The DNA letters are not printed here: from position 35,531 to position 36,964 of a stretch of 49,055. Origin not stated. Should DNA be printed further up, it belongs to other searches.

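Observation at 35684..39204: Uncharacterised two-gene cassette: PF01637-like NTPase plus 791-aa Zn-ribbon / PD-(D/E)xK-like protein (candidate novel defence-type system)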

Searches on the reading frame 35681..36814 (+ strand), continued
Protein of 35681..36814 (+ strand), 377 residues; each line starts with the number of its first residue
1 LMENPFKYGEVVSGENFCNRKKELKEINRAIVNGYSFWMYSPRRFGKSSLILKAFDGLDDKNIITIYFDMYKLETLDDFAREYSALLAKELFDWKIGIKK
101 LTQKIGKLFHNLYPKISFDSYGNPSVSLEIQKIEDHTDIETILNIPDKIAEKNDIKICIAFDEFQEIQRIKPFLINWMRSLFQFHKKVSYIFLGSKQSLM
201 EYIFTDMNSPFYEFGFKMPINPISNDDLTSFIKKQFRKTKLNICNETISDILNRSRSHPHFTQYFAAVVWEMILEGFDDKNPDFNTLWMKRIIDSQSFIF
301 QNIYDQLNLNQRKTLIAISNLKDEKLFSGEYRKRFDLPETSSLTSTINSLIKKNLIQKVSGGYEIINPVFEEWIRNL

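Call 43: search_protein_families(library=pfam, proteins=[L085:7245-9215:+, L085:9278-10249:+, L087:7272-10385:+, L087:10502-11740:+, L084:7241-8413:+, L087:3612-5675:-], max_evalue=0.1)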
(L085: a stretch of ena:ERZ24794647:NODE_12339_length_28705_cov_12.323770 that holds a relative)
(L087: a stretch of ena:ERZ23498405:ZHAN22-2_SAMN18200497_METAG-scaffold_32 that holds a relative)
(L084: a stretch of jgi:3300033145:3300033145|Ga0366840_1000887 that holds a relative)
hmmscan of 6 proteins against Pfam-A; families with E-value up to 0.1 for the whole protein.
L085:7245-9215:+ (656 aa): 4 families
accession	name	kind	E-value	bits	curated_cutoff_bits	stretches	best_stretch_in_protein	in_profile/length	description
PF14357.11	DUF4404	-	0.017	16.2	27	1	268-323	20-73/83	Domain of unknown function (DUF4404)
PF05227.19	CHASE3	-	0.026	14.9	28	1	75-146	39-111/138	CHASE3 domain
PF07201.16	HrpJ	-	0.083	13.6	25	0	19-97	12-90/166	HrpJ-like domain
PF00558.24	Vpu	-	0.084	13.1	24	0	4-68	11-78/81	Vpu protein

L085:9278-10249:+ (323 aa): 2 families
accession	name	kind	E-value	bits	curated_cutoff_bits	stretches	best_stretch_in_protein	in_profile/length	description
PF14279.12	HNH_5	-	3.7e-13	49.6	27.5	1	5-55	1-53/56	HNH endonuclease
PF07447.17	Matrix_Filo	-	0.063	12.8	25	0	139-187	213-259/292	Matrix protein VP40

L087:7272-10385:+ (1037 aa): 8 families
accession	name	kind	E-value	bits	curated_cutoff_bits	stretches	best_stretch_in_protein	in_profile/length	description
PF12796.13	Ank_2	-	4.3e-153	498.8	27.3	13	902-993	1-89/90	Ankyrin repeats (3 copies)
PF00023.36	Ank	-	2.1e-143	458.2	21.1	19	203-234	2-33/33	Ankyrin repeat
PF13637.12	Ank_4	-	3e-130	421.5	22.7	21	340-388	1-49/50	Ankyrin repeats (many copies)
PF13606.12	Ank_3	-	6.7e-106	332.1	22.3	9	963-992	1-30/30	Ankyrin repeat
PF13857.12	Ank_5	-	3.2e-87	285.9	27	14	290-343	2-56/56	Ankyrin repeats (many copies)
PF24521.3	Ank_KRIT1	-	2.2e-19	70.1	80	0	436-524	19-108/149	KRIT1 ankyrin-repeats domain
PF23745.1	ANK_LRRK2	-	4.5e-13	49.6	27.5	0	30-126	23-116/130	LRRK2 ANK repeat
PF06128.16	Shigella_OspC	-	0.0056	16.9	25.6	0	56-132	213-291/292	Shigella flexneri OspC protein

L087:10502-11740:+ (412 aa): 3 families
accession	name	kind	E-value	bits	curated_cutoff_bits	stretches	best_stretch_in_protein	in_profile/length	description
PF17963.7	Big_9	-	0.033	15.5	23.6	0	195-273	13-84/89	Bacterial Ig domain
PF22161.1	Mre11_C_bact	-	0.04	14.3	27.4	1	25-59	6-44/47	Mre11 C-terminal domain, bacteria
PF06296.18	RelE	-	0.099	13.3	27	0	37-111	14-87/120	RelE toxin of RelE / RelB toxin-antitoxin system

L084:7241-8413:+ (390 aa): 15 families
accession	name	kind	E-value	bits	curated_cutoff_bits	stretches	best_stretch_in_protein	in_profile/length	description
PF00037.32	Fer4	-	7.8e-11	41.8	21.1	2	317-337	1-21/24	4Fe-4S binding domain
PF14697.11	Fer4_21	-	5.8e-10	39.6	35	1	318-368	2-58/59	4Fe-4S dicluster domain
PF12838.12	Fer4_7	-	8.5e-10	39.4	27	2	296-338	8-52/52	4Fe-4S dicluster domain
PF12801.12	Fer4_5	-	7e-08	32.7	22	2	183-224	7-48/48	4Fe-4S binding domain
PF13187.11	Fer4_9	-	1.2e-07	32.1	27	2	323-367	1-52/52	4Fe-4S dicluster domain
PF13237.11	Fer4_10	-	1.5e-07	31.7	25.5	2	317-363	2-53/53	4Fe-4S dicluster domain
PF12837.12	Fer4_6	-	7.4e-07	29.3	25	1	317-336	2-21/24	4Fe-4S binding domain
PF13484.11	Fer4_16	-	1.8e-05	25.8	30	2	352-372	2-21/66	4Fe-4S double cluster binding domain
PF25160.1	LdpA_Fe-S-bd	-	1.8e-05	24.8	27.6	2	340-368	16-44/49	LdpA Fe-S cluster-binding domain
PF12797.12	Fer4_2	-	2.2e-05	24.5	24.5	1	317-336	3-22/22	4Fe-4S binding domain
PF12800.12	Fer4_4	-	0.00029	21.4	24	1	322-335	2-15/17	4Fe-4S binding domain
PF13183.11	Fer4_8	-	0.0047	17.9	27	1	322-338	3-19/68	4Fe-4S dicluster domain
PF17179.9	Fer4_22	-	0.03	15.6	27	0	307-336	64-93/95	4Fe-4S dicluster domain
PF13534.11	Fer4_17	-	0.058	14.4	22.2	0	322-336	44-58/61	4Fe-4S dicluster domain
PF12798.12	Fer4_3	-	0.095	14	27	0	352-366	1-15/15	4Fe-4S binding domain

L087:3612-5675:- (687 aa): 0 families

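Call 44: search_protein_families(library=padloc, proteins=[L085:7245-9215:+, L085:9278-10249:+, L087:7272-10385:+, L087:10502-11740:+, L084:7241-8413:+, L087:3612-5675:-, L085:6001-7128:+, L087:6001-7137:+], max_evalue=0.1)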
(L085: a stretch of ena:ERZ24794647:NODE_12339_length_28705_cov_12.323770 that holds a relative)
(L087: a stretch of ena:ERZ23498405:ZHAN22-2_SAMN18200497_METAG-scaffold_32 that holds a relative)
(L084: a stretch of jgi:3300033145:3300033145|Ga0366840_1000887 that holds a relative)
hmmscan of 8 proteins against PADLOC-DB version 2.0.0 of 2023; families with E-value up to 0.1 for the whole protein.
L085:7245-9215:+ (656 aa): 3 families
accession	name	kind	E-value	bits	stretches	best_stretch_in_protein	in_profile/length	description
PDLC00601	ZorA1|ZorA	-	1.7e-05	21.7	1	42-307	311-523/699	MotA/ExbB/TolQ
PDLC00650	ZorA3|ZorA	-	0.039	10.4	1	49-267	575-712/1063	MotA/ExbB/TolQ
PDLC00647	ZorA3|ZorA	-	0.047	10.1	1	52-310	320-551/780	MotA/ExbB/TolQ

L085:9278-10249:+ (323 aa): 1 family
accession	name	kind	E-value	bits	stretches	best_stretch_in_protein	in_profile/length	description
PDLC01367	Cas8b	-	0.069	11.5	0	2-24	6-28/63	CAS-I-B; effector_LS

L087:7272-10385:+ (1037 aa): 4 families
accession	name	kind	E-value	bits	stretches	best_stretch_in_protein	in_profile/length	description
PDLC04783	PDC-M72A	-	1.1e-153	510.1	8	739-900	204-364/392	-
PDLC02908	Ankyrin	-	8.7e-68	227.4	11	284-374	750-841/880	-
PDLC02203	MzaA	-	6.7e-25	85.4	6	438-498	14-74/683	-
PDLC02371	PycTIR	-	0.0035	14.7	0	890-980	181-268/288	-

L087:10502-11740:+ (412 aa): 0 families

L084:7241-8413:+ (390 aa): 0 families

L087:3612-5675:- (687 aa): 0 families

L085:6001-7128:+ (375 aa): 0 families

L087:6001-7137:+ (378 aa): 4 families
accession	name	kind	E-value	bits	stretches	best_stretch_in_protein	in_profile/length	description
PDLC04985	PDC-S27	-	0.00032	17.7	1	15-209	5-163/484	-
PDLC04789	PDC-S01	-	0.0015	15.7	1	24-93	8-75/375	-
PDLC04787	PDC-S01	-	0.0027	14.7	0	15-73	9-72/412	-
PDLC01517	Cmr5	-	0.016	13.6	1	31-110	35-102/131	CAS-III-C; effector_SS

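Call 78: find_related_loci(query=A4, collection=metagenome_contigs, flank=6000)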
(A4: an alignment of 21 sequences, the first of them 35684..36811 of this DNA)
Query A4 (376 aa) in metagenome_contigs; peptide patterns used: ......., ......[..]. (x = any residue, [..] = any of these).
600 stretches matched a pattern (row limit reached: there are more); 352 encode a relative of the query (tblastn E <= 1e-3); the best 80 are kept; 80 distinct loci.
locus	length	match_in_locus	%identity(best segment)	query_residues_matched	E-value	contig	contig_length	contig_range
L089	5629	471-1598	90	1-376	0e+0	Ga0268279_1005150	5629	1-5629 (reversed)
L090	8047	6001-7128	89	1-376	0e+0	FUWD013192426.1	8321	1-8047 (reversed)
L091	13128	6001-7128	89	1-376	0e+0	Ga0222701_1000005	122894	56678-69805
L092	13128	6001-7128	89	1-376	0e+0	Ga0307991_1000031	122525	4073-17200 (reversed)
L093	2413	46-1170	66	1-376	3e-179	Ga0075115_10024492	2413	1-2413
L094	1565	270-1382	59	1-373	1e-158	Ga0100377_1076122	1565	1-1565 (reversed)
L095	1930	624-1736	59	1-373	6e-157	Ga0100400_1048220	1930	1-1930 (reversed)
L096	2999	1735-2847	59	1-373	1e-152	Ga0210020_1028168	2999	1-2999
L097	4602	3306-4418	59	1-373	3e-148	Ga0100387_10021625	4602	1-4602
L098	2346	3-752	87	127-376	2e-154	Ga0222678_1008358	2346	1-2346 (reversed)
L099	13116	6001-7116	57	1-373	2e-141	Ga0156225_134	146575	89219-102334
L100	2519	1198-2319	55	2-376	6e-143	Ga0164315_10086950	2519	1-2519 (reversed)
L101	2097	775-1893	53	3-376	2e-141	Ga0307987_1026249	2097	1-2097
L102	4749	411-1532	53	1-376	8e-133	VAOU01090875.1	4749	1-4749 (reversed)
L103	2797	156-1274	54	3-376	8e-138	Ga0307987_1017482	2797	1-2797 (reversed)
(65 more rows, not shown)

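Call 90: search_protein_families(library=phrogs, proteins=[window:35684-36814:+], max_evalue=0.01)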
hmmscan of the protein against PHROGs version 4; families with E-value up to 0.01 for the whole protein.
window:35684-36814:+ (376 aa): 1 family
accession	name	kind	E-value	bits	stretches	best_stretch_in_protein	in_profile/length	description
phrog_6841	-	unknown function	0.00013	22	1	14-275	34-286/470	-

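Call 95: search_solved_structures(query=A4, max_evalue=0.1)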
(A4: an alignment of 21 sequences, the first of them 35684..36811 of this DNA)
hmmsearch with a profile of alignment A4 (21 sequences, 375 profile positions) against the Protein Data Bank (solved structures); distinct sequences matched with E-value up to 0.1: 1.
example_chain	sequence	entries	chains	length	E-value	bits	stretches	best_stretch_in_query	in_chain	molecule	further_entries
2qen_A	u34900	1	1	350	7e-06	28.6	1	113-368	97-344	WALKER-TYPE ATPASE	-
